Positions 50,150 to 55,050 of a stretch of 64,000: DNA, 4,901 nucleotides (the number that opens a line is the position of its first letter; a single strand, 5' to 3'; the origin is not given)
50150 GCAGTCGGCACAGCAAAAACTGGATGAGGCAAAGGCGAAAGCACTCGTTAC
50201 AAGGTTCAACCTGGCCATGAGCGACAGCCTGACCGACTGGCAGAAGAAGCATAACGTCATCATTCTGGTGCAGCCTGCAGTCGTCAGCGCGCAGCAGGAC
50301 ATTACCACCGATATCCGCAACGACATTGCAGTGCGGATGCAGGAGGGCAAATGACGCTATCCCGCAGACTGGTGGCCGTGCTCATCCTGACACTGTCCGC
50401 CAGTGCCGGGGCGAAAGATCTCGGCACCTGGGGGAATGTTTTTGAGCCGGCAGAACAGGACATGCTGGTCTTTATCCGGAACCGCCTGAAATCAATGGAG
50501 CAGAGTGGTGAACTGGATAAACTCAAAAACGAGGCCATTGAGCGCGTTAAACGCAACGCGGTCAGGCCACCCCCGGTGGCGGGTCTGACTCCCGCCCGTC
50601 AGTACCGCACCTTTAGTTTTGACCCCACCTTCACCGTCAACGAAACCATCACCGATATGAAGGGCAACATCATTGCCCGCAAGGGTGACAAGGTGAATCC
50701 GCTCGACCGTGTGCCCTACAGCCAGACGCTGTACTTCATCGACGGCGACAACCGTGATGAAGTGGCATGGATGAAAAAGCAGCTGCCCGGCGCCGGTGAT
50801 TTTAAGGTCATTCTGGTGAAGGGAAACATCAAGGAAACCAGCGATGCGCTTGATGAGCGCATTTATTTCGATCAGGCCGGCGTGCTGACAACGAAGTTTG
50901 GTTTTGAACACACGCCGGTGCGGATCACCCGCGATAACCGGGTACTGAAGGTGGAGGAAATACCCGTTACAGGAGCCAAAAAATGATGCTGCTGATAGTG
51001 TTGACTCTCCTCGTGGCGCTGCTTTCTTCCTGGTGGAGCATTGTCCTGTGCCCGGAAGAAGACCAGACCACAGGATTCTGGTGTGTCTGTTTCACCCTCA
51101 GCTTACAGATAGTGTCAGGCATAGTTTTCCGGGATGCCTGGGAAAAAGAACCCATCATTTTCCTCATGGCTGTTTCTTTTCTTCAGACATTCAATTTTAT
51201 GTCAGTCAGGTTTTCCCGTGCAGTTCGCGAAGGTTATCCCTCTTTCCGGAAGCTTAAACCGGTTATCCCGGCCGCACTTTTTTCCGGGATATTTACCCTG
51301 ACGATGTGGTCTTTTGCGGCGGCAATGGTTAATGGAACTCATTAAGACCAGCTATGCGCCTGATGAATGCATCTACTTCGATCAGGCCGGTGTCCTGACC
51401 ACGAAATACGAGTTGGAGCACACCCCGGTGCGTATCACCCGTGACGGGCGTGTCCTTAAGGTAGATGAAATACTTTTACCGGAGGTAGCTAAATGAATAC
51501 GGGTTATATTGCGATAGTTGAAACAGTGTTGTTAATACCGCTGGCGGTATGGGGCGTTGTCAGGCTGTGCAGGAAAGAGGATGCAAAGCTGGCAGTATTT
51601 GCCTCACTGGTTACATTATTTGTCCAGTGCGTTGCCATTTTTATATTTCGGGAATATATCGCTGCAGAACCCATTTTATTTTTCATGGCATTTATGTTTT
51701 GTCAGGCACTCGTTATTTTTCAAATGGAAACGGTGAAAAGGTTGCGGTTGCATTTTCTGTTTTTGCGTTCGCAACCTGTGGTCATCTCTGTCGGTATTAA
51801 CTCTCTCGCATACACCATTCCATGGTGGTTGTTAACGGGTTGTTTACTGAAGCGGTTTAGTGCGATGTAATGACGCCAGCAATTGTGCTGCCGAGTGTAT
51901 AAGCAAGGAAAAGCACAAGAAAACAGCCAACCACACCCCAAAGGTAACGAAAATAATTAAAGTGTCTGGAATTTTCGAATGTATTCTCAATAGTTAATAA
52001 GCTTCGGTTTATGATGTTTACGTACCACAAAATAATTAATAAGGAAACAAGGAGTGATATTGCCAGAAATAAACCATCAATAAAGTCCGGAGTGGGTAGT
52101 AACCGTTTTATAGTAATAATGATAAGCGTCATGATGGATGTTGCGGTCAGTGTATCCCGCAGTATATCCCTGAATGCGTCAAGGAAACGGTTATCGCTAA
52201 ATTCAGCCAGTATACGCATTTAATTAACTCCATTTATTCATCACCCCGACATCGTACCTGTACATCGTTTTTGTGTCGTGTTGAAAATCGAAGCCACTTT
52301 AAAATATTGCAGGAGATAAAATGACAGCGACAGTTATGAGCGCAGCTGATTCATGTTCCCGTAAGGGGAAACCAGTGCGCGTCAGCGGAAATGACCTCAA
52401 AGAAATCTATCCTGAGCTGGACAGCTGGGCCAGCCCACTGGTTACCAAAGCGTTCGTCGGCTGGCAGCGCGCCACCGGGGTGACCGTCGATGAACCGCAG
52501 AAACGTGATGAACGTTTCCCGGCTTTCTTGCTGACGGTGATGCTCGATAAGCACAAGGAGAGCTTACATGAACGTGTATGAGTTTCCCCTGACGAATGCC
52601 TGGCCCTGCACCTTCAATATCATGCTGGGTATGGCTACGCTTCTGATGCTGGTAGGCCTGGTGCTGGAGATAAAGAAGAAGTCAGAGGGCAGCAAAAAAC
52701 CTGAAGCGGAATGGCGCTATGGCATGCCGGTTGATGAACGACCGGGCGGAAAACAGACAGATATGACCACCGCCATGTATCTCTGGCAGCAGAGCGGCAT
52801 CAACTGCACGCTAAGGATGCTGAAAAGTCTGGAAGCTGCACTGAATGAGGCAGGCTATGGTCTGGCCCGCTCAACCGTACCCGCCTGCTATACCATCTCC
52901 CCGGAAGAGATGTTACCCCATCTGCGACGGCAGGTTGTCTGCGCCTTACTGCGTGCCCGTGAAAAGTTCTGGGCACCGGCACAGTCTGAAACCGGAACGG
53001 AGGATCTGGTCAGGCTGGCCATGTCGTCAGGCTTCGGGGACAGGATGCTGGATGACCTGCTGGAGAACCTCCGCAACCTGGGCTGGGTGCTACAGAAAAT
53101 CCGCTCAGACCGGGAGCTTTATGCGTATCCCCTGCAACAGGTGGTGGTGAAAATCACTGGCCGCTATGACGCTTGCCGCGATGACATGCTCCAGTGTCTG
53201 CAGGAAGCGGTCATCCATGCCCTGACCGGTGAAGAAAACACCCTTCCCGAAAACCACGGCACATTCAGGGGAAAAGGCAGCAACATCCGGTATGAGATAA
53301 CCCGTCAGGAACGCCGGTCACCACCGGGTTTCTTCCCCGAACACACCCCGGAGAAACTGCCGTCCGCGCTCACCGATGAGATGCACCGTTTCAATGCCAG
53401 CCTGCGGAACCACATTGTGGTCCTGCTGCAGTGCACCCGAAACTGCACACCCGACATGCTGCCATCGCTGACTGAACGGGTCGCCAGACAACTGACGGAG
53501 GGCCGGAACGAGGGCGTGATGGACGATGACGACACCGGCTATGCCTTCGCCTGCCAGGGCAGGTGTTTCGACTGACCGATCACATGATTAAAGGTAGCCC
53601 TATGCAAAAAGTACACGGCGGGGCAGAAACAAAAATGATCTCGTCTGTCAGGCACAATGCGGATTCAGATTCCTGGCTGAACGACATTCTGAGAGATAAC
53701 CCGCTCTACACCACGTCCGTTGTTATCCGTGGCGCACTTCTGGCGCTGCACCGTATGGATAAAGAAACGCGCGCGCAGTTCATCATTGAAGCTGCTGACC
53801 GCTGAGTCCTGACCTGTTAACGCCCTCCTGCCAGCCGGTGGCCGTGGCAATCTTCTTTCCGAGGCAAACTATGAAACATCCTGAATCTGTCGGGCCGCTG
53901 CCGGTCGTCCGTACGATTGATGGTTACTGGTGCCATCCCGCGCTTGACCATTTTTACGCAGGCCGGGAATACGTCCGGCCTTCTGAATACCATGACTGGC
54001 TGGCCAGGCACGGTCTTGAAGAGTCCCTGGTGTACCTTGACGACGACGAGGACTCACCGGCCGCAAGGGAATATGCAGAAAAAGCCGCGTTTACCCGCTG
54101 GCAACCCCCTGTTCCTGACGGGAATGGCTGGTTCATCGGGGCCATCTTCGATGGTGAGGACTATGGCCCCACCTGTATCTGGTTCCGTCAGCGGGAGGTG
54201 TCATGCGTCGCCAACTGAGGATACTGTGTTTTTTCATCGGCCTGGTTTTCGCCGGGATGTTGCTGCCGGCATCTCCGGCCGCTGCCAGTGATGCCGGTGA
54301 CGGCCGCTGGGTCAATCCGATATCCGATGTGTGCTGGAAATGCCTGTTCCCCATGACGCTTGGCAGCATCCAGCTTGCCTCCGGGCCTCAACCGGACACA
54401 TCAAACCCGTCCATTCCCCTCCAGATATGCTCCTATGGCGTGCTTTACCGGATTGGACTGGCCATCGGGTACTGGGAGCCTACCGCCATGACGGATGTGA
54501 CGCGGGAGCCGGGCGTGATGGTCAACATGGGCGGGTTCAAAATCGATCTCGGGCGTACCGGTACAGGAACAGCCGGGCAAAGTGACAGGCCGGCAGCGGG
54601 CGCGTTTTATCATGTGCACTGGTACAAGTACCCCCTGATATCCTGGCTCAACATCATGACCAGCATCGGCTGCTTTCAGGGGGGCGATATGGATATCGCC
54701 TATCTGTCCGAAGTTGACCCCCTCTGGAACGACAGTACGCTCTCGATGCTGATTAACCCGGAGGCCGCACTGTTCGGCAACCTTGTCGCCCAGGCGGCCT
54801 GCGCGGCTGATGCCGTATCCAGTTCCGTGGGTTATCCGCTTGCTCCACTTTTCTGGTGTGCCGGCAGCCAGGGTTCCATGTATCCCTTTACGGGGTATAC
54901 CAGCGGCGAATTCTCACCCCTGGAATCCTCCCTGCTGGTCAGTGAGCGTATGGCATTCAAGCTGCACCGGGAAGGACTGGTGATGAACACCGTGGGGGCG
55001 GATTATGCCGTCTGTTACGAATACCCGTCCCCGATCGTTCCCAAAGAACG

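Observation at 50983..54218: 3.2-kb cargo block of seven ORFs inserted between traW and traU, marked by a diverged duplicate of the traW 3' end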

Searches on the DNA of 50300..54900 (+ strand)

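Call 4: search_dna_similar(query=window:50300-54900:+, collection=plasmids, mode=near, max_rows=30)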
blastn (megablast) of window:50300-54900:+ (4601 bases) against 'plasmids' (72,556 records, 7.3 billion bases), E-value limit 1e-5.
Records with a match: 26; places in all: 26; records where one place covers at least 80% of the query: 0.
Best place of each record, by identity: 80-90% 6; 60-80% 20.
By first word of the organism name: Enterobacter 12; Kosakonia 7; Erwinia 2; Atlantibacter 2; Cronobacter 1; Erwiniaceae 1; Salmonella 1.
By predicted mobility (MOB-suite, as given by PLSDB): conjugative 24; non-mobilizable 2.
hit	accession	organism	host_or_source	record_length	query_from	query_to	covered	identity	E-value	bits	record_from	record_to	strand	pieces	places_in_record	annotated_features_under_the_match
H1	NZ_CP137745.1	Kosakonia sacchari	Cinnamomum camphora,mixed culture,bark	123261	1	4505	56%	84.1%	0e+0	2479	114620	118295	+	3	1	hypothetical protein (x5) | traW: type-F conjugative transfer system protein TraW | traU: conjugal transfer pilus assembly protein TraU | trbI: type-F conjugative transfer system protein TrbI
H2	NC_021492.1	Enterobacter sp. R4-368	-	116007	1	4511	50%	84.2%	0e+0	2226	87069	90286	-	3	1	hypothetical protein (x4) | traW: type-F conjugative transfer system protein TraW | traU: conjugal transfer pilus assembly protein TraU | trbI: type-F conjugative transfer system protein TrbI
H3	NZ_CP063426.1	Kosakonia pseudosacchari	-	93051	1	4601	48%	82.4%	0e+0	1936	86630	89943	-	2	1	hypothetical protein (x4) | traU: conjugal transfer pilus assembly protein TraU | traW: type-F conjugative transfer system protein TraW | trbI: type-F conjugative transfer system protein TrbI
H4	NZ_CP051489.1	Kosakonia sp. SMBL-WEM22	culture,seawater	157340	100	4601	48%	77.0%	3e-149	1232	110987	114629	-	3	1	hypothetical protein (x4) | traU: conjugal transfer pilus assembly protein TraU | traW: type-F conjugative transfer system protein TraW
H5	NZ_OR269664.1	Kosakonia cowanii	-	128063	100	4601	42%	78.3%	3e-159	1228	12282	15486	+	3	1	hypothetical protein (x4) | traU: conjugal transfer pilus assembly protein TraU | traW: type-F conjugative transfer system protein TraW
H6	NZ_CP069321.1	Kosakonia cowanii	Pogostemon cablin (Blanco) Benth.,cell ...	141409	100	4601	40%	77.6%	1e-162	1083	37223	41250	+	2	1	hypothetical protein (x5) | traU: conjugal transfer pilus assembly protein TraU | traW: type-F conjugative transfer system protein TraW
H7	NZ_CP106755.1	Kosakonia sp. ML.JS2a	Ficus microcarpa,Pure isolate,aerial ...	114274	1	2534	18%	86.3%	0e+0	882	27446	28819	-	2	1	traW: type-F conjugative transfer system protein TraW | hypothetical protein (x2) | trbI: type-F conjugative transfer system protein TrbI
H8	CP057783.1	Enterobacter sp. RHB15-C17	culture,Pooled sheep faecal samples ...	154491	3997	4601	13%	81.3%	1e-133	486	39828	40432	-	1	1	traU: conjugal transfer pilus assembly protein TraU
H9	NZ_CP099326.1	Enterobacter ludwigii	culture,Pooled soil sample collected ...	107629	3977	4586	13%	79.9%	2e-121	446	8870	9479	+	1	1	traU: conjugal transfer pilus assembly protein TraU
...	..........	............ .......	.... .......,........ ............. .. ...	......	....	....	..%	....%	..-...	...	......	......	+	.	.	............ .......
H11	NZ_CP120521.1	Enterobacter roggenkampii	Homo sapiens,feces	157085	3977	4587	13%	79.5%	2e-116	429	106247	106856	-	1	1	traU: conjugal transfer pilus assembly protein TraU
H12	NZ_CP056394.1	Enterobacter sp. RHBSTW-00593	culture,Freshwater sample from upstream ...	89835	3977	4587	13%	79.5%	2e-116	429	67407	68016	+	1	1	traU: conjugal transfer pilus assembly protein TraU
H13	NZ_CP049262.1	Cronobacter sakazakii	Homo sapiens,feces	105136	3984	4601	13%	78.5%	5e-107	398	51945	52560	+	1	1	none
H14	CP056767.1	Enterobacter cloacae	culture,Wastewater influent sample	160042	3978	4587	13%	79.2%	1e-112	416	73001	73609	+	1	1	traU: conjugal transfer pilus assembly protein TraU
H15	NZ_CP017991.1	Enterobacter cloacae complex sp. ECNIH7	-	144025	3980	4587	13%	79.4%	8e-115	424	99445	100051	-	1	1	traU: conjugal transfer pilus assembly protein TraU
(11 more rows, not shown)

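Call 5: get_annotated_region(hit=H1, flank=1500)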
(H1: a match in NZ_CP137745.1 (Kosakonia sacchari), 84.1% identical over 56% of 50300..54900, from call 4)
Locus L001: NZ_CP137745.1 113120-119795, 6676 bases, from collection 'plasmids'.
description: Kosakonia sacchari strain KS2022 plasmid pKS2022, complete sequence
organism: Kosakonia sacchari (NCBI taxid 1158459)
taxonomy: Bacteria; Pseudomonadota; Gammaproteobacteria; Enterobacterales; Enterobacteriaceae; Kosakonia; Kosakonia sacchari
host: -; source: Cinnamomum camphora,mixed culture,bark; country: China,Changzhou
typing (MOB-suite, as given by PLSDB): conjugative; relaxase MOBF; mating-pair formation MPF_F
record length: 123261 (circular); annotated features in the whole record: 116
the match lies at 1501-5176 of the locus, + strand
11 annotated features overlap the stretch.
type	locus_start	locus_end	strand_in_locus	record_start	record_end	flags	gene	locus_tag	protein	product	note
CDS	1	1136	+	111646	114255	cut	traC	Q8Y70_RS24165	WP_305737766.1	type IV secretion system protein TraC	-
CDS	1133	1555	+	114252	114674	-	trbI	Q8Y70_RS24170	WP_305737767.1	type-F conjugative transfer system protein TrbI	-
CDS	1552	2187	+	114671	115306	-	traW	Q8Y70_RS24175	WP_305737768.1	type-F conjugative transfer system protein TraW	-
CDS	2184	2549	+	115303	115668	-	-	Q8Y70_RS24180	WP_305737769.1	hypothetical protein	-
CDS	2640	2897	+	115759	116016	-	-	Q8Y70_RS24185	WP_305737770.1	hypothetical protein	-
CDS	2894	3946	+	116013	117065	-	-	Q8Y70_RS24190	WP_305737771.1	hypothetical protein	-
CDS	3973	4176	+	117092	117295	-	-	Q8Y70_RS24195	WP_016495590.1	hypothetical protein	-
CDS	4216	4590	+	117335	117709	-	-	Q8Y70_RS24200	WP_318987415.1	hypothetical protein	-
CDS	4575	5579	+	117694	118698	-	traU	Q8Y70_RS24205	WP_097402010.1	conjugal transfer pilus assembly protein TraU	-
CDS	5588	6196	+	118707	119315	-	trbC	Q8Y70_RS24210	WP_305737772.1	type-F conjugative transfer system pilin assembly protein TrbC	-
CDS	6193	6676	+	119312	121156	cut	traN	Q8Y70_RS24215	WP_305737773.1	type-F conjugative transfer system mating-pair stabilization protein TraN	-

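Call 6: get_annotated_region(hit=H2, flank=1500)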
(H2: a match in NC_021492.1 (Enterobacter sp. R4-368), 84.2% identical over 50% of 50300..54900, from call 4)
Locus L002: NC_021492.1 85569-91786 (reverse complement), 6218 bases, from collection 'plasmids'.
description: Enterobacter sp. R4-368 plasmid pENT01, complete sequence
organism: Enterobacter sp. R4-368 (NCBI taxid 1166130)
taxonomy: Bacteria; Pseudomonadota; Gammaproteobacteria; Enterobacterales; Enterobacteriaceae; Enterobacter; Enterobacter sp. R4-368
host: -; source: -; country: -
typing (MOB-suite, as given by PLSDB): conjugative; replicon rep_cluster_2268; relaxase MOBF; mating-pair formation MPF_F
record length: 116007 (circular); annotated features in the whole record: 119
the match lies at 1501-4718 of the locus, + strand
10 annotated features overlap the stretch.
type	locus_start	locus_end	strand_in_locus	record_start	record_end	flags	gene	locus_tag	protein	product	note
CDS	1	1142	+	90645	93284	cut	traC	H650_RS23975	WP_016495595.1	type IV secretion system protein TraC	-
CDS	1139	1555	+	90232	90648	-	trbI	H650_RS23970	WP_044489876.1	type-F conjugative transfer system protein TrbI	-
CDS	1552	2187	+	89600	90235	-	traW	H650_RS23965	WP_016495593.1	type-F conjugative transfer system protein TraW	-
CDS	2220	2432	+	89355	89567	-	-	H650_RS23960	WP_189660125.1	hypothetical protein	-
CDS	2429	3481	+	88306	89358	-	-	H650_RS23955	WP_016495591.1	hypothetical protein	-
CDS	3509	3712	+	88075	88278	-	-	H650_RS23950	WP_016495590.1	hypothetical protein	-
CDS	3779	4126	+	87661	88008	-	-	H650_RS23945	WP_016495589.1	hypothetical protein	-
CDS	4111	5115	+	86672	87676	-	traU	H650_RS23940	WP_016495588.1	conjugal transfer pilus assembly protein TraU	-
CDS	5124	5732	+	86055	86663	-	trbC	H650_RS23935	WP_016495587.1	type-F conjugative transfer system pilin assembly protein TrbC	-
CDS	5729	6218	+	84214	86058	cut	traN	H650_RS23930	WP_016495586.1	type-F conjugative transfer system mating-pair stabilization protein TraN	-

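Call 7: get_annotated_region(hit=H3, flank=1500)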
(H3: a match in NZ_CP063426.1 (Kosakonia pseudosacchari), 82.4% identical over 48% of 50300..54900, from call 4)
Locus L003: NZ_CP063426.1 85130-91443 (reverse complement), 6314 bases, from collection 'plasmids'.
description: Kosakonia pseudosacchari strain BDA62-3 plasmid pBDA62-3, complete sequence
organism: Kosakonia pseudosacchari (NCBI taxid 1646340)
taxonomy: Bacteria; Pseudomonadota; Gammaproteobacteria; Enterobacterales; Enterobacteriaceae; Kosakonia; Kosakonia pseudosacchari
host: -; source: -; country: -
typing (MOB-suite, as given by PLSDB): conjugative; replicon rep_cluster_2268; relaxase MOBF; mating-pair formation MPF_F
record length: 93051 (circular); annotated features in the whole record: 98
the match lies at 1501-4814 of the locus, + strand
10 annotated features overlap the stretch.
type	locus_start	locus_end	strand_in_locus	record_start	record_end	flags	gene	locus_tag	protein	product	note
CDS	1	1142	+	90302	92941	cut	traC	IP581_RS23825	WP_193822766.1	type IV secretion system protein TraC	-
CDS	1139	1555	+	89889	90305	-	trbI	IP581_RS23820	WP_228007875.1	type-F conjugative transfer system protein TrbI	-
CDS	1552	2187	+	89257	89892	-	traW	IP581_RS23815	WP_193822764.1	type-F conjugative transfer system protein TraW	-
CDS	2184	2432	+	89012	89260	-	-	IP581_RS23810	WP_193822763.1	hypothetical protein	-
CDS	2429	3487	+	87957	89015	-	-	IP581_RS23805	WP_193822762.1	hypothetical protein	-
CDS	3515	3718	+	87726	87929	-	-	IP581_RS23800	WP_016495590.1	hypothetical protein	-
CDS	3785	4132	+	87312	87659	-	-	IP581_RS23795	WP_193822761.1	hypothetical protein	-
CDS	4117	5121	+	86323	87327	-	traU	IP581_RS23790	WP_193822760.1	conjugal transfer pilus assembly protein TraU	-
CDS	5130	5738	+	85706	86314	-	trbC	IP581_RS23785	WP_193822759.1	type-F conjugative transfer system pilin assembly protein TrbC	-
CDS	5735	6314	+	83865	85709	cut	traN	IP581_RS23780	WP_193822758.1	type-F conjugative transfer system mating-pair stabilization protein TraN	-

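Call 11: get_annotated_region(hit=H4, flank=1500)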
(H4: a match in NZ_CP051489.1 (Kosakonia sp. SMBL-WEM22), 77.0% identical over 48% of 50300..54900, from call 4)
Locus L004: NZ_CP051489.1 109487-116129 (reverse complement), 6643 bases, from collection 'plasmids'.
description: Kosakonia sp. SMBL-WEM22 plasmid pwem22, complete sequence
organism: Kosakonia sp. SMBL-WEM22 (NCBI taxid 2725560)
taxonomy: Bacteria; Pseudomonadota; Gammaproteobacteria; Enterobacterales; Enterobacteriaceae; Kosakonia; Kosakonia sp. SMBL-WEM22
host: -; source: culture,seawater; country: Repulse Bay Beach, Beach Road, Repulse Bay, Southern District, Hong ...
typing (MOB-suite, as given by PLSDB): conjugative; relaxase MOBF; mating-pair formation MPF_F
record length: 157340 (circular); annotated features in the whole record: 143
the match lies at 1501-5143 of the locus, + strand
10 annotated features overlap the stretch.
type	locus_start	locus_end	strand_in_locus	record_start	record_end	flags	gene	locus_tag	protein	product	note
CDS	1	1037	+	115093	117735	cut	traC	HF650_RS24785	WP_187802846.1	type IV secretion system protein TraC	-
CDS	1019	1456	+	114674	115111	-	trbI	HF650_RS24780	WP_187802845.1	type-F conjugative transfer system protein TrbI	-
CDS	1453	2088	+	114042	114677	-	traW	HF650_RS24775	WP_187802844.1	type-F conjugative transfer system protein TraW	-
CDS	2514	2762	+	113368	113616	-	-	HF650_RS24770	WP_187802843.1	hypothetical protein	-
CDS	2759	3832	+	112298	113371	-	-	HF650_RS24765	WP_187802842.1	hypothetical protein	-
CDS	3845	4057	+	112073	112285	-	-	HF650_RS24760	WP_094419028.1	hypothetical protein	-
CDS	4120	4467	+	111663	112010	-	-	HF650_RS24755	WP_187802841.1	hypothetical protein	-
CDS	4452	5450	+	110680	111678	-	traU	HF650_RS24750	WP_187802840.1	conjugal transfer pilus assembly protein TraU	-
CDS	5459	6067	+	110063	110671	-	trbC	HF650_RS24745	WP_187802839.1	type-F conjugative transfer system pilin assembly protein TrbC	-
CDS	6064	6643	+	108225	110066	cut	traN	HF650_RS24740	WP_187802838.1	type-F conjugative transfer system mating-pair stabilization protein TraN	-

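Call 12: get_annotated_region(hit=H5, flank=1500)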
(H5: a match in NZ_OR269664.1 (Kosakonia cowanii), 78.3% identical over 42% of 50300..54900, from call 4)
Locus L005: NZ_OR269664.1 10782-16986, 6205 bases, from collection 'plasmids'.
description: Kosakonia cowanii strain Ch1 plasmid p128063, complete sequence
organism: Kosakonia cowanii (NCBI taxid 208223)
taxonomy: Bacteria; Pseudomonadota; Gammaproteobacteria; Enterobacterales; Enterobacteriaceae; Kosakonia; Kosakonia cowanii
host: -; source: -; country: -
typing (MOB-suite, as given by PLSDB): conjugative; relaxase MOBF; mating-pair formation MPF_F
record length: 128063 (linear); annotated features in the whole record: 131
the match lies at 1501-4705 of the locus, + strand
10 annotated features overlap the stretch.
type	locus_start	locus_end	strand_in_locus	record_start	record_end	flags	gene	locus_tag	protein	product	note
CDS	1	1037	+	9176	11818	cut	traC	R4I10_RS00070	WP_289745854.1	type IV secretion system protein TraC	-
CDS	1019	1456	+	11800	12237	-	trbI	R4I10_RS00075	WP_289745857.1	type-F conjugative transfer system protein TrbI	-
CDS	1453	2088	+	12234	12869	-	traW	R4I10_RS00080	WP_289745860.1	type-F conjugative transfer system protein TraW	-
CDS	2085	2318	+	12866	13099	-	-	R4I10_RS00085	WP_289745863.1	hypothetical protein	-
CDS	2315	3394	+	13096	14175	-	-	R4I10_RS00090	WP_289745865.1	hypothetical protein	-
CDS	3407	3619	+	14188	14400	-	-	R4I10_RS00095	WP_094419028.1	hypothetical protein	-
CDS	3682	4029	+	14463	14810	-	-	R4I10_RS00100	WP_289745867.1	hypothetical protein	-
CDS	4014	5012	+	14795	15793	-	traU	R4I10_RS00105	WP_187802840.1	conjugal transfer pilus assembly protein TraU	-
CDS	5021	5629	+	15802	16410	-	trbC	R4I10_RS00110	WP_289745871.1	type-F conjugative transfer system pilin assembly protein TrbC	-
CDS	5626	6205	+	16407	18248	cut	traN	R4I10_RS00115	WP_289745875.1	type-F conjugative transfer system mating-pair stabilization protein TraN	-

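Call 13: get_annotated_region(hit=H6, flank=1500)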
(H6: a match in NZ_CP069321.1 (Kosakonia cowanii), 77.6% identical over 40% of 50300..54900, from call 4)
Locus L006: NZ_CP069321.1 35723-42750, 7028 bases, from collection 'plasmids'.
description: Kosakonia cowanii strain Pa82 plasmid unnamed1, complete sequence
organism: Kosakonia cowanii (NCBI taxid 208223)
taxonomy: Bacteria; Pseudomonadota; Gammaproteobacteria; Enterobacterales; Enterobacteriaceae; Kosakonia; Kosakonia cowanii
host: -; source: Pogostemon cablin (Blanco) Benth.,cell culture; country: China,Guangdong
typing (MOB-suite, as given by PLSDB): conjugative; replicon rep_cluster_2268; relaxase MOBF; mating-pair formation MPF_F
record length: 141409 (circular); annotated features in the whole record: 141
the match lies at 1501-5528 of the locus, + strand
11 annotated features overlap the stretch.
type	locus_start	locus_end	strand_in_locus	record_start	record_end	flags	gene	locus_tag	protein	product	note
CDS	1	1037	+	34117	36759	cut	traC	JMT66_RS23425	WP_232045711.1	type IV secretion system protein TraC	-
CDS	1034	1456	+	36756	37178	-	trbI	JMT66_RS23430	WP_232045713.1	type-F conjugative transfer system protein TrbI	-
CDS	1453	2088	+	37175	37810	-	traW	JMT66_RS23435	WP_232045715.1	type-F conjugative transfer system protein TraW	-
CDS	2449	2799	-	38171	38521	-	-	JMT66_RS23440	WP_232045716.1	hypothetical protein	-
CDS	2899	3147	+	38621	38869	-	-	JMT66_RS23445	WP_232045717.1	hypothetical protein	-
CDS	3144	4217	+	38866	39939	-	-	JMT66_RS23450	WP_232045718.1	hypothetical protein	-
CDS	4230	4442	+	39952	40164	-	-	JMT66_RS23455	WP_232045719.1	hypothetical protein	-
CDS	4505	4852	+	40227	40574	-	-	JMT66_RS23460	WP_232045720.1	hypothetical protein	-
CDS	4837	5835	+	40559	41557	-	traU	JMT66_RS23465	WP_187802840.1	conjugal transfer pilus assembly protein TraU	-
CDS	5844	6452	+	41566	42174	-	trbC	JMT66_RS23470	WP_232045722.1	type-F conjugative transfer system pilin assembly protein TrbC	-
CDS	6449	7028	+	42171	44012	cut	traN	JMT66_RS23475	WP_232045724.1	type-F conjugative transfer system mating-pair stabilization protein TraN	-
